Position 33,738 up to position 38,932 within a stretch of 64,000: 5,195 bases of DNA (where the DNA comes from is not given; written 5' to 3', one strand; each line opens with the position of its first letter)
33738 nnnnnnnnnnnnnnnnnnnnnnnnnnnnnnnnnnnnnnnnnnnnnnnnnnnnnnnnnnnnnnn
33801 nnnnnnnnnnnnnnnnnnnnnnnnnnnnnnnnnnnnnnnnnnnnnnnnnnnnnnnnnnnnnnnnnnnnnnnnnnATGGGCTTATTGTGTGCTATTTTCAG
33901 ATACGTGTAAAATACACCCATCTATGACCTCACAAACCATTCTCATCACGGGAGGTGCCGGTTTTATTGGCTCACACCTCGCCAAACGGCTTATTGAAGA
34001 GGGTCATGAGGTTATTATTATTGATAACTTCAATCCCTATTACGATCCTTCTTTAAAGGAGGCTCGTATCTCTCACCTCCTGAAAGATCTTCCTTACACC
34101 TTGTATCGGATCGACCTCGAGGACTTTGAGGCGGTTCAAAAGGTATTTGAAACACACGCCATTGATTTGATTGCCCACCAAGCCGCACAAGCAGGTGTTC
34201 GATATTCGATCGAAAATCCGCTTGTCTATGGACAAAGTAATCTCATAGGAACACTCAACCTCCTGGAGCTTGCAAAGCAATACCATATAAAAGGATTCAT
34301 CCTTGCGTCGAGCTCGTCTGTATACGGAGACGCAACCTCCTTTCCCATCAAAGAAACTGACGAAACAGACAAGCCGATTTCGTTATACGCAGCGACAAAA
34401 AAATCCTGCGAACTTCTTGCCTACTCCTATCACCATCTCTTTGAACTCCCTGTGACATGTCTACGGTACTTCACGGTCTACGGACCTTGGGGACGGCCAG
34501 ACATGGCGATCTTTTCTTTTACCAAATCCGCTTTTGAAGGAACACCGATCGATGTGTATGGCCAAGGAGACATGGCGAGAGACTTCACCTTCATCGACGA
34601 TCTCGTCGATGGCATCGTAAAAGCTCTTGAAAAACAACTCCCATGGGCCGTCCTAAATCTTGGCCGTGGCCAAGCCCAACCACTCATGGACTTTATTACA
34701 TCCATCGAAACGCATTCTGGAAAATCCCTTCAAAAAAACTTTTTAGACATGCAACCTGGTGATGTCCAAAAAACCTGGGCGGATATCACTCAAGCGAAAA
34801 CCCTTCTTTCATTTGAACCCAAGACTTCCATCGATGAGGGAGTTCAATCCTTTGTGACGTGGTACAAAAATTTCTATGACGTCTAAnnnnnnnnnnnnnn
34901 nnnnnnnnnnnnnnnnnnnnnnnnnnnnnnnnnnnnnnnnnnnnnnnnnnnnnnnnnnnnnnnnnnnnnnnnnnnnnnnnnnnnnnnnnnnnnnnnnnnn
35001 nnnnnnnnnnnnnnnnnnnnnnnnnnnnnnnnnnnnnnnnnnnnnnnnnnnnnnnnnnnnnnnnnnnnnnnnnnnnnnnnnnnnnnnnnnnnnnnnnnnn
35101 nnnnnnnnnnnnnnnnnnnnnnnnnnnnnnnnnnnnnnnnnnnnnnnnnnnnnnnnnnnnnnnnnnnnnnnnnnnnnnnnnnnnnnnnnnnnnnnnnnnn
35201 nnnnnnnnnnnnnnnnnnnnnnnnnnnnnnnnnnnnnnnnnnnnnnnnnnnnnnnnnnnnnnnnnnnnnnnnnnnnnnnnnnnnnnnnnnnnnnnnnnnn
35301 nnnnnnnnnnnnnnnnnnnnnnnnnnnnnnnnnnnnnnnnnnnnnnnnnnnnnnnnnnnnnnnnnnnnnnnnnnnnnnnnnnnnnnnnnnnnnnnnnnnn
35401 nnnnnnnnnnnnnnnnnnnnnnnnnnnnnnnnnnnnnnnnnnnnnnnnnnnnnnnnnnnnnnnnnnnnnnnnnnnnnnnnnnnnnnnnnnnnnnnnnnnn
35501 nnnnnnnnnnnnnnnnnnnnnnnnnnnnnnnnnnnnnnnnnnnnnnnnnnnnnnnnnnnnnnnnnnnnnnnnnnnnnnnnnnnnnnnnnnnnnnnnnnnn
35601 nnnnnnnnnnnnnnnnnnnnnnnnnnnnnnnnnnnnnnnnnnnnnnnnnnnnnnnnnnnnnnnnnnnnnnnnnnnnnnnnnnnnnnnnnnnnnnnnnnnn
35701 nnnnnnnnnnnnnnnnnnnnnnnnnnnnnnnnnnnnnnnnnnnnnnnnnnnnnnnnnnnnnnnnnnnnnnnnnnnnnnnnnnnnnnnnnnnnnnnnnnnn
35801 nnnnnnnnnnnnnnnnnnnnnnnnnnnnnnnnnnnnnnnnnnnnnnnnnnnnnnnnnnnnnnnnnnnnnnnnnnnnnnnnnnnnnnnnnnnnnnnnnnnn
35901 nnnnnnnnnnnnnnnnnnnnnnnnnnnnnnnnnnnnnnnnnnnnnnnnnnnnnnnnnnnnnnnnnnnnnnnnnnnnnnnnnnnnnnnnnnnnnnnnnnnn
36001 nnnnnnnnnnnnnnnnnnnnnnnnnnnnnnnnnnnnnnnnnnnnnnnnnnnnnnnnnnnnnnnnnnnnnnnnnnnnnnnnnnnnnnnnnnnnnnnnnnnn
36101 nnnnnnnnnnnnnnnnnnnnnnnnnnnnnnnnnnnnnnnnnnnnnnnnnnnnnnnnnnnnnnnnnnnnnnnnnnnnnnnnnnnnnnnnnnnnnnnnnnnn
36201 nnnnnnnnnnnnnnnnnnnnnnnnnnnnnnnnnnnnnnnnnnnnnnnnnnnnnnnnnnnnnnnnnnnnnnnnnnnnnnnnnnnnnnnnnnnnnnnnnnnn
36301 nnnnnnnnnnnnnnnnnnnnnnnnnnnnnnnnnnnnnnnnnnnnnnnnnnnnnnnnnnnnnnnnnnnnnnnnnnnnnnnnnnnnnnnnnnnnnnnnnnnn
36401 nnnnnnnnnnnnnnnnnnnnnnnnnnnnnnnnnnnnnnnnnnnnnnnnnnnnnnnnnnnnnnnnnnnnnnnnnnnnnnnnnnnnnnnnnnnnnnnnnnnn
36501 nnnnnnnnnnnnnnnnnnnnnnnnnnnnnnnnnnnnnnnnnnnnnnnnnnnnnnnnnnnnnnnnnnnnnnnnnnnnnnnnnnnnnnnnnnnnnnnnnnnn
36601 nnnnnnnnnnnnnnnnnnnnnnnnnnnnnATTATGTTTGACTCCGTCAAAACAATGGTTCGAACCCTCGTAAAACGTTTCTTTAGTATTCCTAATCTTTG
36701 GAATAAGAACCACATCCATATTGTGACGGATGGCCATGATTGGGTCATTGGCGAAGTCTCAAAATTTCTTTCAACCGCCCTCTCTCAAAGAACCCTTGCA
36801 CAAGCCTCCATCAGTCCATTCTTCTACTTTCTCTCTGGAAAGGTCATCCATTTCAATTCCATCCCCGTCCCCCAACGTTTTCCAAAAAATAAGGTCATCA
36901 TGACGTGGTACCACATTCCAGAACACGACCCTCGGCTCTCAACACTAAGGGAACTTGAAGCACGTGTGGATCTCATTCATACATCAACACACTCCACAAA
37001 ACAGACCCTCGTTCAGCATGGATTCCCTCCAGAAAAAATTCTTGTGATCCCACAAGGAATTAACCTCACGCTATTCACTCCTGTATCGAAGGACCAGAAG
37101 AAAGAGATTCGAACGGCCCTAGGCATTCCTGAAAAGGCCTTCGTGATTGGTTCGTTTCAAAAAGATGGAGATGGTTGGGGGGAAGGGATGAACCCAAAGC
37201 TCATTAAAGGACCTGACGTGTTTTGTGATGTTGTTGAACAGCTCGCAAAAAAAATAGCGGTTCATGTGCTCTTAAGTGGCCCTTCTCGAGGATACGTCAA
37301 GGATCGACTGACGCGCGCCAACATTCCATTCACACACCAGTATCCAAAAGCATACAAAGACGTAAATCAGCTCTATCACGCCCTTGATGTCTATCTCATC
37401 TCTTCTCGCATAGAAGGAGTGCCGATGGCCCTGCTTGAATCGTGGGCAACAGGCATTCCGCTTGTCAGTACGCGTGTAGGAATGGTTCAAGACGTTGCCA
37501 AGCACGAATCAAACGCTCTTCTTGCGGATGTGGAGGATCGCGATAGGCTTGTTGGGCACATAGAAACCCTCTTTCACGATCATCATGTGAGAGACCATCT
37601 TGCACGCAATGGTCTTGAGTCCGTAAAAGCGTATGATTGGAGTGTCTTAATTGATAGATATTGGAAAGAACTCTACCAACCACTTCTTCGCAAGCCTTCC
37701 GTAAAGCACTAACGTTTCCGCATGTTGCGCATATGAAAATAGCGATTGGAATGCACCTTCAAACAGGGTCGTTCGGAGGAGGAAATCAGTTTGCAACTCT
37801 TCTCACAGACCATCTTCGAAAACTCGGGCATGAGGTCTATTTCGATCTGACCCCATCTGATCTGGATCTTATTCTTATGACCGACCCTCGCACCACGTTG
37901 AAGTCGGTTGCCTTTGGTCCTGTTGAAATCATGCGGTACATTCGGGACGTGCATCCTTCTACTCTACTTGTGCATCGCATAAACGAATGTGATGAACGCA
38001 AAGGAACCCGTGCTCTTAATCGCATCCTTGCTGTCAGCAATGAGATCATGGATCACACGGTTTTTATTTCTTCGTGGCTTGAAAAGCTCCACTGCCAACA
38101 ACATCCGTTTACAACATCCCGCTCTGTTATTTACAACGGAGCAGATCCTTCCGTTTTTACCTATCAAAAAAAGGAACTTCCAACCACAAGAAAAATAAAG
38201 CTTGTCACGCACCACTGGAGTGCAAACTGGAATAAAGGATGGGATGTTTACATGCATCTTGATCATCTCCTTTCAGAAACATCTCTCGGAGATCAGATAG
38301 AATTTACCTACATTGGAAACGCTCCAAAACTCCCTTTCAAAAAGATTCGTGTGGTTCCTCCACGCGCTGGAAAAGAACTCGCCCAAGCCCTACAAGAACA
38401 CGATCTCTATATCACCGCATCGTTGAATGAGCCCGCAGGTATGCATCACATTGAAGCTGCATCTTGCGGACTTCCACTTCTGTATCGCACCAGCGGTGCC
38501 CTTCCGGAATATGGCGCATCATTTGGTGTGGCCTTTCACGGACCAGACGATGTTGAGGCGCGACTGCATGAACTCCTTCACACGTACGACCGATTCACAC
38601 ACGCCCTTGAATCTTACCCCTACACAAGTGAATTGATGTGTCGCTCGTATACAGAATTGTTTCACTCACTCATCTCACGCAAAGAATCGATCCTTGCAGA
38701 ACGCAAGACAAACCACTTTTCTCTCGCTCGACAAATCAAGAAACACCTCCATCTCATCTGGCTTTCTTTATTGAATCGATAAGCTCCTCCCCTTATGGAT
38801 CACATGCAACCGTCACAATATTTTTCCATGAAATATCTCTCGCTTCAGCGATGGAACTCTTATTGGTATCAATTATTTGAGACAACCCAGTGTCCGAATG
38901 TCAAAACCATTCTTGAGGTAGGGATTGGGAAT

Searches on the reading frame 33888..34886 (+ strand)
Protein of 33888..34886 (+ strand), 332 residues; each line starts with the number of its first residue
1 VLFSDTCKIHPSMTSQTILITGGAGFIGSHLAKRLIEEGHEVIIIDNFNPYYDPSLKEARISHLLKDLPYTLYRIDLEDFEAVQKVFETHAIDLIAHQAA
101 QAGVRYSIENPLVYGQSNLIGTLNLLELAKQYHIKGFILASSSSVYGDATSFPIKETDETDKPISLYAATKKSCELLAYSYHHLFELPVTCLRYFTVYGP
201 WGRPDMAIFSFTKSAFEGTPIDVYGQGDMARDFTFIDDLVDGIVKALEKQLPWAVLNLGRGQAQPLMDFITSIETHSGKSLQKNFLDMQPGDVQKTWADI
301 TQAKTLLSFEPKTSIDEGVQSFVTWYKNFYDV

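Call 3: search_protein_families(library=pfam, proteins=[window:33888-34886:+])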
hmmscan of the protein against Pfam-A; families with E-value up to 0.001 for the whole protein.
window:33888-34886:+ (332 aa): 11 families
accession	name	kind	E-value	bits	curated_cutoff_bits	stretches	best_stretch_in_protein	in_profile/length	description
PF01370.27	Epimerase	-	5.5e-60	203.2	20.9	1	18-250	1-231/240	NAD dependent epimerase/dehydratase family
PF16363.11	GDP_Man_Dehyd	-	5.2e-59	200.8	27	1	19-321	1-331/332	GDP-mannose 4,6 dehydratase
PF02719.21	Polysacc_synt_2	-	4.7e-18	65.8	20.2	1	18-283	1-253/293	Polysaccharide biosynthesis protein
PF01073.25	3Beta_HSD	-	2.7e-16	59.9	22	1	19-247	1-229/280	3-beta hydroxysteroid dehydrogenase/isomerase family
PF04321.23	RmlD_sub_bind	-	3.4e-13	49.8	27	1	17-251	2-201/287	RmlD substrate binding domain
PF07993.18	NAD_binding_4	-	6.5e-10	39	20.1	1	89-199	86-209/258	Male sterility protein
PF13460.12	NAD_binding_10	-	3.8e-06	27.3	27.2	1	22-158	1-113/184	NAD(P)H-binding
PF08659.16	KR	-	2e-05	25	22.6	1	17-144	2-138/180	KR domain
PF00106.31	adh_short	-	2.5e-05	24.3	26.6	1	16-90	1-71/195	short chain dehydrogenase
PF13439.12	Glyco_transf_4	-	0.00032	21.2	28.5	1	22-102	2-84/170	Glycosyltransferase Family 4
PF05368.20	NmrA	-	0.00083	19.5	27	0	15-90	2-70/298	NmrA-like family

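Call 19: search_protein_families(library=ncbifam, proteins=[window:33888-34886:+], max_evalue=0.00001)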
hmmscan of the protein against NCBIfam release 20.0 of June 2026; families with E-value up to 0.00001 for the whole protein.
window:33888-34886:+ (332 aa): 27 families (the best 25 are shown)
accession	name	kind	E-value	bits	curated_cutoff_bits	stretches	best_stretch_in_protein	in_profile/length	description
TIGR01179.1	galE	equivalog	5.1e-56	189.9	262.3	1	18-329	2-328/332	UDP-glucose 4-epimerase GalE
TIGR01181.1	dTDP_gluc_dehyt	equivalog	7.9e-49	166.5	365.1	1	18-328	2-313/321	dTDP-glucose 4,6-dehydratase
TIGR04180.1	EDH_00030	hypoth_equivalog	6.5e-42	143.6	475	1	18-313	1-296/297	NAD-dependent 4,6-dehydratase LegB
NF011728.1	PRK15181.1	equivalog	8.8e-41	140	760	1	14-327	14-338/348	Vi polysaccharide biosynthesis UDP-N-acetylglucosaminuronic acid C-4 epimerase TviC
NF007956.0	PRK10675.1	subfamily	2.2e-39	135.5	394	2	18-205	3-188/338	UDP-glucose 4-epimerase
TIGR02197.1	heptose_epim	equivalog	1.8e-37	129.2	274.6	1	18-328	1-315/316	ADP-glyceromanno-heptose 6-epimerase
NF007490.0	PRK10084.1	subfamily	2.6e-28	99.1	649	1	18-327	3-335/361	dTDP-glucose 4,6-dehydratase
NF007582.0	PRK10217.1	equivalog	7.9e-27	94.3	698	1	16-259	2-252/355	dTDP-glucose 4,6-dehydratase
TIGR02622.1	CDP_4_6_dhtase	equivalog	6.1e-24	84.8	278.45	1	15-185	4-172/352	CDP-glucose 4,6-dehydratase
NF042422.1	oxyalk_red_OleD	equivalog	1.7e-18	67.1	580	1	18-252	3-220/329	2-alkyl-3-oxoalkanoate reductase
NF008360.0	PRK11150.1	equivalog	1.1e-17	64.3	452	1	18-326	2-306/310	ADP-glyceromanno-heptose 6-epimerase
NF043036.1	ErythonDh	equivalog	6.7e-17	61.7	325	1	18-214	3-196/321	D-erythronate dehydrogenase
NF047922.1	GDPFucSynFcl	equivalog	3.8e-15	56.1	500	1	74-327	36-302/308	GDP-L-fucose synthase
TIGR01472.1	gmd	equivalog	3e-13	49.7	415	1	18-184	3-172/342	GDP-mannose 4,6-dehydratase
NF041015.1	UDPsulfquin_syn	equivalog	1.4e-12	47.3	575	1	17-157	2-158/384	UDP-sulfoquinovose synthase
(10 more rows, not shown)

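Call 70: search_solved_structures(query=window:33888-34886:+, max_evalue=1e-25)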
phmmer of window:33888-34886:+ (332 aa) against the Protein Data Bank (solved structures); distinct sequences matched with E-value up to 1e-25: 61 (the best 60 are shown).
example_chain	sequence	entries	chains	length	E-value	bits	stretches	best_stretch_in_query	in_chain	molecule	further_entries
5u4q_A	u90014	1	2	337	5.5e-100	338.3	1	17-332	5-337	dTDP-glucose 4,6-dehydratase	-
6zl6_A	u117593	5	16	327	7.6e-60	206.4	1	18-330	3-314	Epimerase domain-containing protein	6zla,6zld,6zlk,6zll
6zlj_A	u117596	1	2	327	2.7e-59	204.6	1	18-330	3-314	Epimerase domain-containing protein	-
4zrm_A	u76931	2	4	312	1.7e-48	169.1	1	17-327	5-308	UDP-glucose 4-epimerase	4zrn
6bwl_A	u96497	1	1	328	9.5e-44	153.5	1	18-328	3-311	Pal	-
6kv9_A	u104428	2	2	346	5.1e-43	151.1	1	14-327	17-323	MoeE5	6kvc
6dnt_A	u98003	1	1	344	9.2e-41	143.7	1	12-326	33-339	NAD-dependent epimerase/dehydratase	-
2b69_A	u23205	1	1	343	4e-40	141.6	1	13-327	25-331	UDP-glucuronate decarboxylase 1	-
4gll_A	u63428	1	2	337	7.1e-40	140.8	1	16-327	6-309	UDP-glucuronic acid decarboxylase 1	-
4lk3_A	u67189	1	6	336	1.9e-39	139.4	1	16-327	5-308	UDP-glucuronic acid decarboxylase 1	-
4m55_A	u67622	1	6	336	1.9e-39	139.4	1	16-327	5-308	UDP-glucuronic acid decarboxylase 1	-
3ru7_A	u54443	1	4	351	6.4e-39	137.6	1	15-329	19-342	WbgU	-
3ruc_A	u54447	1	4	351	6.5e-39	137.6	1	15-329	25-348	WbgU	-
3ru9_A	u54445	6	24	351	6.5e-39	137.6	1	15-329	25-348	WbgU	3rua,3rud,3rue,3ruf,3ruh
3lu1_A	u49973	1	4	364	7.3e-39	137.4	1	15-329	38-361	WbgU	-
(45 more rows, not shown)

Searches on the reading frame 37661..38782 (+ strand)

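Call 3: search_protein_families(library=pfam, proteins=[window:37661-38782:+])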
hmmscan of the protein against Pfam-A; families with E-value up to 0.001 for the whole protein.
window:37661-38782:+ (373 aa): 2 families
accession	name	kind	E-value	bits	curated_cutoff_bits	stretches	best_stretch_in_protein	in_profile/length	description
PF00534.26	Glycos_transf_1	-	4.3e-06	26.8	26.4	1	229-290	75-136/172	Glycosyl transferases group 1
PF13692.12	Glyco_trans_1_4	-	7.4e-06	26.7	27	1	212-302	33-136/142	Glycosyl transferases group 1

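Call 55: search_protein_families(library=pfam, proteins=[window:37661-38782:+], max_evalue=1)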
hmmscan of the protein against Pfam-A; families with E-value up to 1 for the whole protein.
window:37661-38782:+ (373 aa): 5 families
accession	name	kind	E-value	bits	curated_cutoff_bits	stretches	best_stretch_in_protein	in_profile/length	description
PF00534.26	Glycos_transf_1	-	4.3e-06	26.8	26.4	1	229-290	75-136/172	Glycosyl transferases group 1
PF13692.12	Glyco_trans_1_4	-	7.4e-06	26.7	27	1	212-302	33-136/142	Glycosyl transferases group 1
PF13439.12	Glyco_transf_4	-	0.0019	18.7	28.5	0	39-61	2-24/170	Glycosyltransferase Family 4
PF13524.12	Glyco_trans_1_2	-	0.0022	18.4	25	1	211-309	13-115/144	Glycosyl transferase-like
PF20706.3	GT4-conflict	-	0.077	12.4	26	1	238-275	273-310/385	Family 4 Glycosyltransferase in conflict systems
